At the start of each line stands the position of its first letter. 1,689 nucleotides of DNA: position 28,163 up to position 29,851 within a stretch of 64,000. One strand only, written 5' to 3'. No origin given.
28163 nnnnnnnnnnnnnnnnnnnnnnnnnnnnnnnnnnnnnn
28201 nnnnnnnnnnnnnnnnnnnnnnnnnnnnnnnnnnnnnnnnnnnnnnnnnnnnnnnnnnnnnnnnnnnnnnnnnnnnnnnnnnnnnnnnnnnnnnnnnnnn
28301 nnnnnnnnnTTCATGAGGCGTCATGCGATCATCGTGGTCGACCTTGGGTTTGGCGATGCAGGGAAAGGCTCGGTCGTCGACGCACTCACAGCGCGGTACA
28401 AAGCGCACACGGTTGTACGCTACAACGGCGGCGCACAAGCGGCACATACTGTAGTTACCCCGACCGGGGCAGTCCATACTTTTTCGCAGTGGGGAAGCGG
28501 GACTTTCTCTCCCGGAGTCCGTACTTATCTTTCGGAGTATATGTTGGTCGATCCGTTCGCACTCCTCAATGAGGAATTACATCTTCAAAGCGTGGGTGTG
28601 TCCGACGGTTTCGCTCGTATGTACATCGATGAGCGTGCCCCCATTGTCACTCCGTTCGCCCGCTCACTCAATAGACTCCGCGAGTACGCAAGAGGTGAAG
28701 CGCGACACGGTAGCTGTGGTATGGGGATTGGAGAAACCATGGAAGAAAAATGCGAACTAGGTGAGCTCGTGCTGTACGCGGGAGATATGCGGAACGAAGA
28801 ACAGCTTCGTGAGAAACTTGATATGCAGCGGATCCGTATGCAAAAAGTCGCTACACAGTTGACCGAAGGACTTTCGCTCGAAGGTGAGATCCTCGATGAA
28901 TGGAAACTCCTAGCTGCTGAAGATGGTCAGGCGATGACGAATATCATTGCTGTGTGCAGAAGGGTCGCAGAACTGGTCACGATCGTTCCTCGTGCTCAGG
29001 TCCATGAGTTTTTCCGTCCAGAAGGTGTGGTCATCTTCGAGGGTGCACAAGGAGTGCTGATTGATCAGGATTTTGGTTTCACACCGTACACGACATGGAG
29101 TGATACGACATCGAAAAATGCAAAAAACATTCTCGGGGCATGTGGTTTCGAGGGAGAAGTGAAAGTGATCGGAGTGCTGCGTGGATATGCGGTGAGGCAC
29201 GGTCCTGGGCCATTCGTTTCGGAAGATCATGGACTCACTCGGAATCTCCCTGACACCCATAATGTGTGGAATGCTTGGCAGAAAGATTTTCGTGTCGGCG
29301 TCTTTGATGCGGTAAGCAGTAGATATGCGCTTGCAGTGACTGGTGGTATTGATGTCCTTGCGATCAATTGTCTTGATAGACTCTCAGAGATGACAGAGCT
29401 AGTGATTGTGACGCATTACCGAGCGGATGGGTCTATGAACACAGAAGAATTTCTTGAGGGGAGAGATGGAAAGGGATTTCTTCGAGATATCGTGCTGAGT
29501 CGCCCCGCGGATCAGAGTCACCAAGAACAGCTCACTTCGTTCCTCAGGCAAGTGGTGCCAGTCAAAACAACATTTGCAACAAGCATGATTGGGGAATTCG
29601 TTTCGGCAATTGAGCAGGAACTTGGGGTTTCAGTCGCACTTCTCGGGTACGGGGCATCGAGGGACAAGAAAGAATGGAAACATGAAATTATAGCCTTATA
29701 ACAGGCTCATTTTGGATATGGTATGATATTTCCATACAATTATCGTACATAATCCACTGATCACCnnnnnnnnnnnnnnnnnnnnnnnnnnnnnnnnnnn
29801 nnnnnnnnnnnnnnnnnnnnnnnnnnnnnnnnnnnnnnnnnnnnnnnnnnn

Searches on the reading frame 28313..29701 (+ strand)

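Call 63: search_protein_families(library=pfam, proteins=[window:28313-29701:+], max_evalue=0.00001)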
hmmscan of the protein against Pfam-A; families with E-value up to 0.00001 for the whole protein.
window:28313-29701:+ (462 aa): 1 family
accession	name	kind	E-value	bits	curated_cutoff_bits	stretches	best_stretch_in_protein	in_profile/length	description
PF00709.27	Adenylsucc_synt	-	2.8e-65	221.2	27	1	7-452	1-414/416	Adenylosuccinate synthetase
